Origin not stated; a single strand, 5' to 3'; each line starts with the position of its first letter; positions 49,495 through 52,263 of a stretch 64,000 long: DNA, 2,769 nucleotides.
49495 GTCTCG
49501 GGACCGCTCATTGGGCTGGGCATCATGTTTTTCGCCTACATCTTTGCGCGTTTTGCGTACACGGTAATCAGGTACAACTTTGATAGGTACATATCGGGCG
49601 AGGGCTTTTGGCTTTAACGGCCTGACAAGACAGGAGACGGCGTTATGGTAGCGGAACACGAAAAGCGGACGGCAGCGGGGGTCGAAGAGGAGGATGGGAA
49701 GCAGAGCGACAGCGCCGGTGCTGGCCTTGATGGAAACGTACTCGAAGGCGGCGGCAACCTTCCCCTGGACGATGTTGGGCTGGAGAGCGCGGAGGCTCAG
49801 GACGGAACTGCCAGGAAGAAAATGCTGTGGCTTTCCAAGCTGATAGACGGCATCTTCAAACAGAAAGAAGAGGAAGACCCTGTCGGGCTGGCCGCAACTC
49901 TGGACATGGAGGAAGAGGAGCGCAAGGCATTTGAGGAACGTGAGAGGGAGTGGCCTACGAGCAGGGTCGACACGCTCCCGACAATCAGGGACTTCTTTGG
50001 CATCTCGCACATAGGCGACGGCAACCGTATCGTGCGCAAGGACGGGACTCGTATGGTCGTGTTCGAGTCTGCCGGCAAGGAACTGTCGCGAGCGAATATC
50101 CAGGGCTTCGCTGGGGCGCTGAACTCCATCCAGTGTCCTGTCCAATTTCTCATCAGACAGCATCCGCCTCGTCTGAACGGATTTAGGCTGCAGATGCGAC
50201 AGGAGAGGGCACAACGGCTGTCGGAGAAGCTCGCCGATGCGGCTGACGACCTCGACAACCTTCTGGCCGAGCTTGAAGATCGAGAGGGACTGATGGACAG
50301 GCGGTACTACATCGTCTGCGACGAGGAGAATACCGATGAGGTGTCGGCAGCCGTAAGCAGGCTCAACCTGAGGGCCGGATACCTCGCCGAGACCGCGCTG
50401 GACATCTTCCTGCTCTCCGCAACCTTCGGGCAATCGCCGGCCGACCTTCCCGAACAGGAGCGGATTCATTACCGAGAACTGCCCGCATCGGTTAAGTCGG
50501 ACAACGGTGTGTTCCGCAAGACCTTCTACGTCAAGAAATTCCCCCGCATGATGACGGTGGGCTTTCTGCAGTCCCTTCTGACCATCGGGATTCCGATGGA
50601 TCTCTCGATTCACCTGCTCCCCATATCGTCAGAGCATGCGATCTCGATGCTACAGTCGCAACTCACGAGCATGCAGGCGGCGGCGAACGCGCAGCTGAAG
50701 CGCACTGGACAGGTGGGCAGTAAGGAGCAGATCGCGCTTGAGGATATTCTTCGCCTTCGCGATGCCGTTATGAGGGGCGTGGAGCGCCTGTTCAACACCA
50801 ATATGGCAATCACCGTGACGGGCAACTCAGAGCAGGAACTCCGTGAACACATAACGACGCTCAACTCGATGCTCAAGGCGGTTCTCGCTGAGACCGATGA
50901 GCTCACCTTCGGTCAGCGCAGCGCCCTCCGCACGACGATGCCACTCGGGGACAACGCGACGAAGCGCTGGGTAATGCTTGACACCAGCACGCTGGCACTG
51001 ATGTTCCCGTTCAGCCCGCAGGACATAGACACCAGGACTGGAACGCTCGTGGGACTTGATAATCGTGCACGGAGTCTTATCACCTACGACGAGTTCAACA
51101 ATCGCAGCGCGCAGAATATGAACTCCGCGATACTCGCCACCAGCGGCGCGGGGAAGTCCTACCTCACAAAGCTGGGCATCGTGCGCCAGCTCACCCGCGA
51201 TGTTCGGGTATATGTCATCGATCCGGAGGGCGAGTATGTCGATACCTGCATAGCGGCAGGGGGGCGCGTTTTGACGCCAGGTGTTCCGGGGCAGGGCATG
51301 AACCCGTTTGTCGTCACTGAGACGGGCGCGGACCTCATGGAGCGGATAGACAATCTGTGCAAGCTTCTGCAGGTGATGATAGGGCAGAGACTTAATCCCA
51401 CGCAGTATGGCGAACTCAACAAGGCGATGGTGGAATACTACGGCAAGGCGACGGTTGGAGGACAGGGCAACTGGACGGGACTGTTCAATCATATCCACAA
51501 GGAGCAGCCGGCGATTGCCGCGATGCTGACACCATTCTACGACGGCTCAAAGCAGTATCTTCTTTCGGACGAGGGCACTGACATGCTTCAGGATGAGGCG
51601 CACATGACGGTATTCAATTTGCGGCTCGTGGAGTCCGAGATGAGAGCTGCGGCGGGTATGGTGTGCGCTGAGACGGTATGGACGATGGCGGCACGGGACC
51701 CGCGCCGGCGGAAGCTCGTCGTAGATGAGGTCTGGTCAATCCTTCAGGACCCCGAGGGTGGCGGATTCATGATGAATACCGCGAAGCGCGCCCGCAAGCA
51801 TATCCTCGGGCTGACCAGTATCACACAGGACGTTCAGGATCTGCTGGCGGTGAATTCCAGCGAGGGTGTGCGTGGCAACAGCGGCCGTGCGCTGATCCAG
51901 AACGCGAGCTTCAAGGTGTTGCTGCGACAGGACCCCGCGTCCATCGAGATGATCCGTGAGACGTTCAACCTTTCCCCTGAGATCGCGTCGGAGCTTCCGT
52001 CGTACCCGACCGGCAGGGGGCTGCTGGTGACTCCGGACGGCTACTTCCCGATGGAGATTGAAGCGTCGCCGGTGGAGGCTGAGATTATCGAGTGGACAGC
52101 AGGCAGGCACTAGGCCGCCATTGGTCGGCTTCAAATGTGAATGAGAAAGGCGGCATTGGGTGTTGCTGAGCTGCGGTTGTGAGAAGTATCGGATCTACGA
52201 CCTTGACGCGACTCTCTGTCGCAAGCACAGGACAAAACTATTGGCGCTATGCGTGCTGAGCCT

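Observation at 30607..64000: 33-kb single-strand conjugation/T4SS-like locus in which only a handful of genes are recognisable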

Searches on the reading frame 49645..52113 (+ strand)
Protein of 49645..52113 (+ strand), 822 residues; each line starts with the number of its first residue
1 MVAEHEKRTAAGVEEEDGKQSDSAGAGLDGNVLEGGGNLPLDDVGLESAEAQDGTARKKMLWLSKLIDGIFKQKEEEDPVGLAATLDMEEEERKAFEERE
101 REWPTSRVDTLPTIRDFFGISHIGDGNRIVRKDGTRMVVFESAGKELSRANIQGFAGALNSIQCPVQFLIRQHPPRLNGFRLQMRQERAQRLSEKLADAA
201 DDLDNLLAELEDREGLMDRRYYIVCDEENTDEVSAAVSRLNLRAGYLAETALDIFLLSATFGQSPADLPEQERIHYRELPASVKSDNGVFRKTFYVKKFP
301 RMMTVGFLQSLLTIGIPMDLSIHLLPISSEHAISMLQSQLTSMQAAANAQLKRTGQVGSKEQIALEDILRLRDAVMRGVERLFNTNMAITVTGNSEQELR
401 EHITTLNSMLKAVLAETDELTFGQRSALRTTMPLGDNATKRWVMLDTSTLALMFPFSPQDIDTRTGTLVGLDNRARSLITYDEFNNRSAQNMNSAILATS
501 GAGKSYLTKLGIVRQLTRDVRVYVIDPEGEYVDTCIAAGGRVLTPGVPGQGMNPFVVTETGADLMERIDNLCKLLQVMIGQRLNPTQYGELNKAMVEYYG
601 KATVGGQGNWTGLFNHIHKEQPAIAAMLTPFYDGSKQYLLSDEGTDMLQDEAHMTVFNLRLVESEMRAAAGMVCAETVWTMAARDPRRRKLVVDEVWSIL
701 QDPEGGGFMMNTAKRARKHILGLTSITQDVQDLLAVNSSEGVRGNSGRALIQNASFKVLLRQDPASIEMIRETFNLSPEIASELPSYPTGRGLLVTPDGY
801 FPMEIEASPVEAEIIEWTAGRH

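Call 5: search_protein_families(library=pfam, max_evalue=0.01, proteins=[window:49645-52113:+])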
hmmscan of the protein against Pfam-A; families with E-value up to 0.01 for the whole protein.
window:49645-52113:+ (822 aa): 3 families
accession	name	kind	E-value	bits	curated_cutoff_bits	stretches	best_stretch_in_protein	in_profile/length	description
PF19044.6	P-loop_TraG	-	1.7e-14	53.8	25.8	2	626-763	186-319/413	TraG P-loop domain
PF01935.23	DUF87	-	1.1e-07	32.6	23.2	1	493-539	25-75/220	Helicase HerA, central domain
PF12846.13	AAA_10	-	1.7e-07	31.1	27.5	1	488-531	18-61/362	AAA-like domain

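Call 12: find_related_loci(query=window:49645-52113:+, collection=genome_contigs, flank=10000)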
Query window:49645-52113:+ (822 aa) in genome_contigs; peptide patterns used: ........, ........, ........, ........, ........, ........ (x = any residue, [..] = any of these).
24 stretches matched a pattern, but none encodes a relative of the query by tblastn (E <= 1e-3).

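Call 13: find_homologous_proteins(query=window:49645-52113:+, max_evalue=0.00001)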
Query window:49645-52113:+ (822 aa): 68 proteins with E <= 0.00001 among 8000 candidates.
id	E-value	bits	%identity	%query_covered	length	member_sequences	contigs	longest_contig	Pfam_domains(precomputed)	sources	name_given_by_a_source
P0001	0.0e+0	1839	100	100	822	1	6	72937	PF19044.7,PF01935.24,PF12846.14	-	-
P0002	0.0e+0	1567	85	100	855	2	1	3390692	PF19044.7,PF01935.24,PF12846.14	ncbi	-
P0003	0.0e+0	1459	80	98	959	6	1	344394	PF19044.7,PF01935.24,PF12846.14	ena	-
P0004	0.0e+0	1331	77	92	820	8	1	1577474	PF19044.7,PF01935.24,PF12846.14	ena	-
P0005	0.0e+0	1084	64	92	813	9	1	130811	PF19044.7,PF01935.24,PF12846.14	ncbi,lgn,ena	-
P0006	0.0e+0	1080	65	88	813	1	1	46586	PF19044.7,PF01935.24,PF12846.14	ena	-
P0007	0.0e+0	1080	65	91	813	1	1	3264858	PF19044.7,PF01935.24,PF12846.14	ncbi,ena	-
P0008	0.0e+0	1078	65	88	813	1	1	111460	PF19044.7,PF01935.24,PF12846.14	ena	-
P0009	0.0e+0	1077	64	92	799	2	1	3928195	PF19044.7,PF01935.24,PF12846.14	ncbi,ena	-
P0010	0.0e+0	1075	66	87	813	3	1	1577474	PF19044.7,PF01935.24,PF12846.14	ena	-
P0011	0.0e+0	1069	64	90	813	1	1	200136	PF19044.7,PF01935.24,PF12846.14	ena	-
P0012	0.0e+0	1054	63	91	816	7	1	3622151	PF19044.7,PF01935.24,PF12846.14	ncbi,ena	-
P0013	0.0e+0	1053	64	88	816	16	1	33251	PF19044.7,PF01935.24,PF12846.14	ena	-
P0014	0.0e+0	1047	63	90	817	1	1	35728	PF19044.7,PF01935.24,PF12846.14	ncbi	-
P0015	0.0e+0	1042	62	91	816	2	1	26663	PF19044.7,PF01935.24,PF12846.14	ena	-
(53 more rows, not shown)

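Call 14: find_encoding_contigs(protein=P0002, flank=10000, max_places=3)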
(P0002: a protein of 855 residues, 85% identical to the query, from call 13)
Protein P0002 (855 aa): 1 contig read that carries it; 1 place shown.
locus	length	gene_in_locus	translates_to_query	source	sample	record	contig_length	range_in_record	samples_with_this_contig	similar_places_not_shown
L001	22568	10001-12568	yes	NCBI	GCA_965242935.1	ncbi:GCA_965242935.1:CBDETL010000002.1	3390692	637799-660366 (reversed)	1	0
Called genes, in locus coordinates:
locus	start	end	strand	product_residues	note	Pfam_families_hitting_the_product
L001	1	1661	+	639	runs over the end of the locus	PF11832:DUF3352 (faint)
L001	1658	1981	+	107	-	-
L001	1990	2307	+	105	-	-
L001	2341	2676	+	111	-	-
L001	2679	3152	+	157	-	-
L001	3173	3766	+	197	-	-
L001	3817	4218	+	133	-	-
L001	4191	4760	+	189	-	PF01936:NYN (weak)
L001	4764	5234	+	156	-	-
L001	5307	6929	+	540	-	PF05901:Excalibur (faint)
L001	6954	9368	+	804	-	-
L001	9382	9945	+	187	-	-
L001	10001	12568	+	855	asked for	PF01935:DUF87 (weak), PF12846:AAA_10 (faint), PF19044:P-loop_TraG (weak)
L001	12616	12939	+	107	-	-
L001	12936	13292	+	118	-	-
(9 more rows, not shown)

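Call 15: find_encoding_contigs(protein=P0001, flank=10000, max_places=6)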
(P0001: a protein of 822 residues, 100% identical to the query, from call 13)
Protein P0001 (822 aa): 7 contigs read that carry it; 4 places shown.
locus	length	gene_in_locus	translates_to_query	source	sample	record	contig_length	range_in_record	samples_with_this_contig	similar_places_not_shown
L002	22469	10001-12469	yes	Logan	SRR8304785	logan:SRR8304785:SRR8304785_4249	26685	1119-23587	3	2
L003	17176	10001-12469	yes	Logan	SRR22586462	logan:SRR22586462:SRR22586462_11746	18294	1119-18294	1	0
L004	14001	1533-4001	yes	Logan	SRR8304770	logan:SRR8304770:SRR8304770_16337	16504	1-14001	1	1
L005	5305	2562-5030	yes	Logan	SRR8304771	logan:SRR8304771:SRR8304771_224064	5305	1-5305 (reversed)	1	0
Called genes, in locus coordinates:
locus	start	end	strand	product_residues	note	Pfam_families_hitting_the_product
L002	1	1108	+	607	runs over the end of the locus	PF11832:DUF3352 (weak)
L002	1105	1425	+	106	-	-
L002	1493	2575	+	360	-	-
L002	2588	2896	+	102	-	-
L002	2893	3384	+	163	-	-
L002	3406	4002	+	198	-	-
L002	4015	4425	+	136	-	-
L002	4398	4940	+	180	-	PF01936:NYN (weak)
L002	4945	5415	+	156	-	-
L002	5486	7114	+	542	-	PF05901:Excalibur (faint)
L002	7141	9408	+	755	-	-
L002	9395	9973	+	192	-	-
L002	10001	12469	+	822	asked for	PF01935:DUF87 (weak), PF12846:AAA_10 (faint), PF19044:P-loop_TraG (weak)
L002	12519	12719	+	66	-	-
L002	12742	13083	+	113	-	-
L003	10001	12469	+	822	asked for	PF01935:DUF87 (weak), PF12846:AAA_10 (faint), PF19044:P-loop_TraG (weak)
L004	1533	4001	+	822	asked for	PF01935:DUF87 (weak), PF12846:AAA_10 (faint), PF19044:P-loop_TraG (weak)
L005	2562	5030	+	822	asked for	PF01935:DUF87 (weak), PF12846:AAA_10 (faint), PF19044:P-loop_TraG (weak)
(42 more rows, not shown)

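Call 18: find_related_loci(query=A1, collection=genome_contigs, flank=10000)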
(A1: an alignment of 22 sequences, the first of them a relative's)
Query A1 (822 aa) in genome_contigs; peptide patterns used: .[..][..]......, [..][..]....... (x = any residue, [..] = any of these).
597 stretches matched a pattern (row limit reached: there are more); 584 encode a relative of the query (tblastn E <= 1e-3); the best 80 are kept; 80 distinct loci.
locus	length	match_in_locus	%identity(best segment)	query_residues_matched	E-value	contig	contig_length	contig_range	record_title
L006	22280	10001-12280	84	63-822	0e+0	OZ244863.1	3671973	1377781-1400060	MAG: Dehalococcoidia bacterium isolate 3ac3ff71-9198-4354-86db-d96921461c44 genome assembly, chromosome: 1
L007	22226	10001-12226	65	82-822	0e+0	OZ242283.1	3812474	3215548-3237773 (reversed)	MAG: Dehalococcoidia bacterium isolate d63046ed-7a55-4dc1-8bb2-d3050b7f4681 genome assembly, chromosome: 1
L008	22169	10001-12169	64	101-822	0e+0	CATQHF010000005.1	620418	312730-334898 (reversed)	MAG: uncultured Dehalococcoidia bacterium isolate d4f5feb4-fdfc-4e97-8847-3d8bbc0da2e6 genome assembly, contig: contig_5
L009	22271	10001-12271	62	71-822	0e+0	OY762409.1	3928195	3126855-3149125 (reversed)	MAG: Dehalococcoidia bacterium isolate 38c4f93b-5868-4cd3-8e0a-f10fb6dda0e3 genome assembly, chromosome: 1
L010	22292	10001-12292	64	63-822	0e+0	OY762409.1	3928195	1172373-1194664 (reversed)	MAG: Dehalococcoidia bacterium isolate 38c4f93b-5868-4cd3-8e0a-f10fb6dda0e3 genome assembly, chromosome: 1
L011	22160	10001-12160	52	100-818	0e+0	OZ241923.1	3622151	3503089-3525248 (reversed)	MAG: Dehalococcoidia bacterium isolate 97b7e7e8-eacd-433b-a875-92d102a9312a genome assembly, chromosome: 1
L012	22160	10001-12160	52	100-818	0e+0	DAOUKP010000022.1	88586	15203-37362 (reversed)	MAG TPA_asm: Dehalococcoidia bacterium isolate S7_351 k113_4537070, whole genome shotgun sequence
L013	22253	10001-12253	65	72-822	0e+0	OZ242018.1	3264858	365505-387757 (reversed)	MAG: Dehalococcoidia bacterium isolate be0a7399-3cfc-4bfb-8065-0cf5b5fd85b7 genome assembly, chromosome: 1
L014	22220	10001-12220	63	87-822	0e+0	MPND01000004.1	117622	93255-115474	MAG: SAR202 cluster bacterium bin90 NODE_251_length_117622_cov_8.04027_ID_501, whole genome shotgun sequence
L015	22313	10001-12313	45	47-822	0e+0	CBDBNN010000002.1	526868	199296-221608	MAG: Dehalococcoidia bacterium isolate 887b4896-a18b-4208-aa50-a2b6d5732f93 genome assembly, contig: contig_2, whole gen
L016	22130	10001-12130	46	110-821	0e+0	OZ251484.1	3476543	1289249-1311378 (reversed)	MAG: Dehalococcoidia bacterium isolate ef173376-b59c-4e26-81a4-37713676cc5d genome assembly, chromosome: 1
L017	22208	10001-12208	45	76-822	0e+0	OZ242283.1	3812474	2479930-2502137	MAG: Dehalococcoidia bacterium isolate d63046ed-7a55-4dc1-8bb2-d3050b7f4681 genome assembly, chromosome: 1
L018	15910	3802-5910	47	117-822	0e+0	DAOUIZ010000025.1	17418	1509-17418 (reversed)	MAG TPA_asm: Dehalococcoidia bacterium isolate S32_232 k113_2539682, whole genome shotgun sequence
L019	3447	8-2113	47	117-822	0e+0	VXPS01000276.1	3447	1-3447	MAG: Chloroflexi bacterium isolate SB0662_bin_61 NODE_14980_length_3447_cov_19.852005, whole genome shotgun sequence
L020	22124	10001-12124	46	111-822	0e+0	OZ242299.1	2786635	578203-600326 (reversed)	MAG: Dehalococcoidia bacterium isolate bf0c3db4-aa9a-4590-80fe-59eb253c834e genome assembly, chromosome: 1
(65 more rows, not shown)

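Call 35: search_dna_similar(query=window:49645-52113:+, collection=plasmids, mode=protein, max_rows=25, max_evalue=0.00001)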
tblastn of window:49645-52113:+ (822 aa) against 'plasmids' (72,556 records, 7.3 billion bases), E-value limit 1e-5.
Records with a match: 1418; places in all: 1447; records where one place covers at least 80% of the query: 0.
Best place of each record, by identity: <60% 1418.
By first word of the organism name: Bacillus 311; Staphylococcus 175; Enterobacter 114; Lactiplantibacillus 91; Lactococcus 72; Enterococcus 70; Clostridium 37; Lacticaseibacillus 33; Legionella 29; Latilactobacillus 28; and 153 more.
By predicted mobility (MOB-suite, as given by PLSDB): conjugative 845; non-mobilizable 495; mobilizable 78.
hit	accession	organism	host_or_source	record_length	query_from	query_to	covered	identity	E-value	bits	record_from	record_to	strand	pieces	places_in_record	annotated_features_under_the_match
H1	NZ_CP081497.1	Streptomyces sp. BHT-5-2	whole organism,plant soil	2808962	269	815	67%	28.7%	1e-46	188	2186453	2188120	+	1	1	none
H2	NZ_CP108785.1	Embleya sp. NBC_00888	-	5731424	292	795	61%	30.2%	2e-47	191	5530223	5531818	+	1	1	none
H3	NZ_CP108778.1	Embleya sp. NBC_00896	-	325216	287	795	62%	29.7%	2e-56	218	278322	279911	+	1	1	ATP-binding protein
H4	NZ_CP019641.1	Planococcus lenghuensis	whole organism,crude oil-contamination ...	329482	290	815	57%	29.4%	2e-9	137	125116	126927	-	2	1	DUF87 domain-containing protein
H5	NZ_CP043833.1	Bacillus sp. BS98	oyster,whole organism,intestinal tract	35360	255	815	68%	24.6%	1e-22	112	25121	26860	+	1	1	DUF87 domain-containing protein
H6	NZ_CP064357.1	Miltoncostaea oceani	pure culture,marine sediment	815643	288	820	65%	25.7%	6e-30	135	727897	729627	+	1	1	DUF87 domain-containing protein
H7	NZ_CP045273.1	Priestia megaterium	pure culture,Paper surface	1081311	292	814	64%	26.1%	4e-21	194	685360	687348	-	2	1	none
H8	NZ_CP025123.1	Planococcus sp. MB-3u-03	-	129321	290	815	58%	28.0%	3e-9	127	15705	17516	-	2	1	DUF87 domain-containing protein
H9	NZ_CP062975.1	Pontibacillus sp. ALD_SL1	mangrove mud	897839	290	814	64%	25.3%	3e-48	194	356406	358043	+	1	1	VirB4-like conjugal transfer ATPase, CD1110 family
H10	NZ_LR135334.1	Enterococcus faecium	-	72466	229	804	70%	22.8%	2e-23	115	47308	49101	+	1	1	VirB4-like conjugal transfer ATPase, CD1110 family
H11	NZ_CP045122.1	Rubrobacter marinus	single pure culture,marine sediment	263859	269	811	66%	24.0%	2e-23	114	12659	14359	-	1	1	ATP-binding protein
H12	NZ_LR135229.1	Enterococcus faecium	-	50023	229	804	70%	22.5%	1e-23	115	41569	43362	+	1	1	VirB4-like conjugal transfer ATPase, CD1110 family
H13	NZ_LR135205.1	Enterococcus faecium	-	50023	229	804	70%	22.5%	1e-23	115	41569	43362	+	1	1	VirB4-like conjugal transfer ATPase, CD1110 family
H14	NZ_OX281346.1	Thermococcus nautili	-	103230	277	794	63%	25.0%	4e-23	114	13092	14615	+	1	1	ATP-binding protein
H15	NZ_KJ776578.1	Clostridium botulinum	-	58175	290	816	64%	24.3%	1e-37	160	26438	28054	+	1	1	VirB4-like conjugal transfer ATPase, CD1110 family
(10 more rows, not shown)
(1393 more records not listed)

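Call 36: get_annotated_region(hit=H3, flank=14000)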
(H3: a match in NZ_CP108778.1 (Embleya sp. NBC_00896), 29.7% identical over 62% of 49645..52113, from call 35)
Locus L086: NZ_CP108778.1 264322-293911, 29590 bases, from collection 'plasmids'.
description: Embleya sp. NBC_00896 plasmid unnamed2, complete sequence
organism: Embleya sp. NBC_00896 (NCBI taxid 2975961)
taxonomy: Bacteria; Actinomycetota; Actinomycetes; Kitasatosporales; Streptomycetaceae; Embleya; Embleya sp. NBC 00896
host: -; source: -; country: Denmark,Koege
typing (MOB-suite, as given by PLSDB): non-mobilizable
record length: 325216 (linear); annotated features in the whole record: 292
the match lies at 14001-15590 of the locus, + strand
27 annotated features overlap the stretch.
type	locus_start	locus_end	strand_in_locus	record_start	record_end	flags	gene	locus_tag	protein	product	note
CDS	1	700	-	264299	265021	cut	-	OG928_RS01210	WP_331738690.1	VUT family protein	GO:1990397 - queuosine salvage [Evidence IEA]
CDS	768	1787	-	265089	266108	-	-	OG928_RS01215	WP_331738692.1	hypothetical protein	-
CDS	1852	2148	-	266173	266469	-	-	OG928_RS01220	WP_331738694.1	helix-turn-helix domain-containing protein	-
CDS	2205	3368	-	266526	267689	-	-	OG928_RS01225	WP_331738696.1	DNA cytosine methyltransferase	-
CDS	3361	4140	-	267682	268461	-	-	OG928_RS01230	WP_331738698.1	hypothetical protein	-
CDS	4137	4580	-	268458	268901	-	-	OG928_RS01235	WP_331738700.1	hypothetical protein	-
CDS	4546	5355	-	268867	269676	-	-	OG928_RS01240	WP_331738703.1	DNA cytosine methyltransferase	-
CDS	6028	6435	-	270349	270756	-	-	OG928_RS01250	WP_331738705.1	hypothetical protein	-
CDS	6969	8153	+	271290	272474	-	-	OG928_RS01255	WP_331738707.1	3'-5' exonuclease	-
CDS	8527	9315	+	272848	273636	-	-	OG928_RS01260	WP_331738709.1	hypothetical protein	-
CDS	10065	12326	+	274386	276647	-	-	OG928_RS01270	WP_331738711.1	hypothetical protein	-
CDS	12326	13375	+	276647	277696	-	-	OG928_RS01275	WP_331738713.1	PrgI family protein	-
CDS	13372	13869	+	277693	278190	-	-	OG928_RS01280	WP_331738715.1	XF1762 family protein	-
CDS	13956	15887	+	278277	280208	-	-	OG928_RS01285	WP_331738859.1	ATP-binding protein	-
CDS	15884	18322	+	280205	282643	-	-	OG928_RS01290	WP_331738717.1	type IV secretory system conjugative DNA transfer family protein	-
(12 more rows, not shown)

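Call 61: search_protein_families(library=pfam, max_evalue=10, proteins=[L086:10065-12326:+])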
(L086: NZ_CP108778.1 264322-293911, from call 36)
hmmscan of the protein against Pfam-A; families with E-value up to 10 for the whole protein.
L086:10065-12326:+ (753 aa): 1 family
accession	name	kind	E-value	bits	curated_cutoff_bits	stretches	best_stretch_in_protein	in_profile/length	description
PF19597.4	TrbL_4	-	6.8e-06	26.1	27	1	256-404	112-244/276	Conjugal transfer protein TrbL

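Call 90: search_protein_families(library=ncbifam, max_evalue=0.01, proteins=[window:49645-52113:+])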
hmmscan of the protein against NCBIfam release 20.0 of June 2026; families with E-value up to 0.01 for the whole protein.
window:49645-52113:+ (822 aa): 9 families
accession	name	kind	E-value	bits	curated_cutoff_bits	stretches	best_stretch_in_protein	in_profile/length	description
NF045971.1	conju_CD1110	equivalog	3.3e-63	214.1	325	1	289-804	209-735/752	VirB4-like conjugal transfer ATPase, CD1110 family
NF045975.1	VirB4_plasma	equivalog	4.9e-49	166.8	590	2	285-563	313-588/894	Mbov_0397 family ICE element conjugal transfer ATPase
TIGR02746.1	TraC-F-type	equivalog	6.5e-32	110.3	567.05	1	317-772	254-719/800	type IV secretion system protein TraC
TIGR00929.1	VirB4_CagE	subfamily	2.4e-22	79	643.1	1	287-778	238-718/792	VirB4 family type IV secretion/conjugal transfer ATPase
NF010278.0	PRK13721.1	subfamily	3.3e-12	45.1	1177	2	637-766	637-765/874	type IV secretion system protein TraC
NF042935.1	SCO6880_fam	subfamily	5.7e-07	28.8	60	1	288-435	327-476/477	SCO6880 family protein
NF041017.1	DNA_import_CedB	equivalog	2e-05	23.4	700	1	380-733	168-519/590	DNA import protein CedB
TIGR03783.1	Bac_Flav_CT_G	subfamily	9.6e-05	20.4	261.55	1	626-762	601-733/829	TraG family conjugative transposon ATPase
TIGR03744.1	traC_PFL_4706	equivalog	0.0036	15.2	520.6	1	295-507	272-490/892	conjugative transfer ATPase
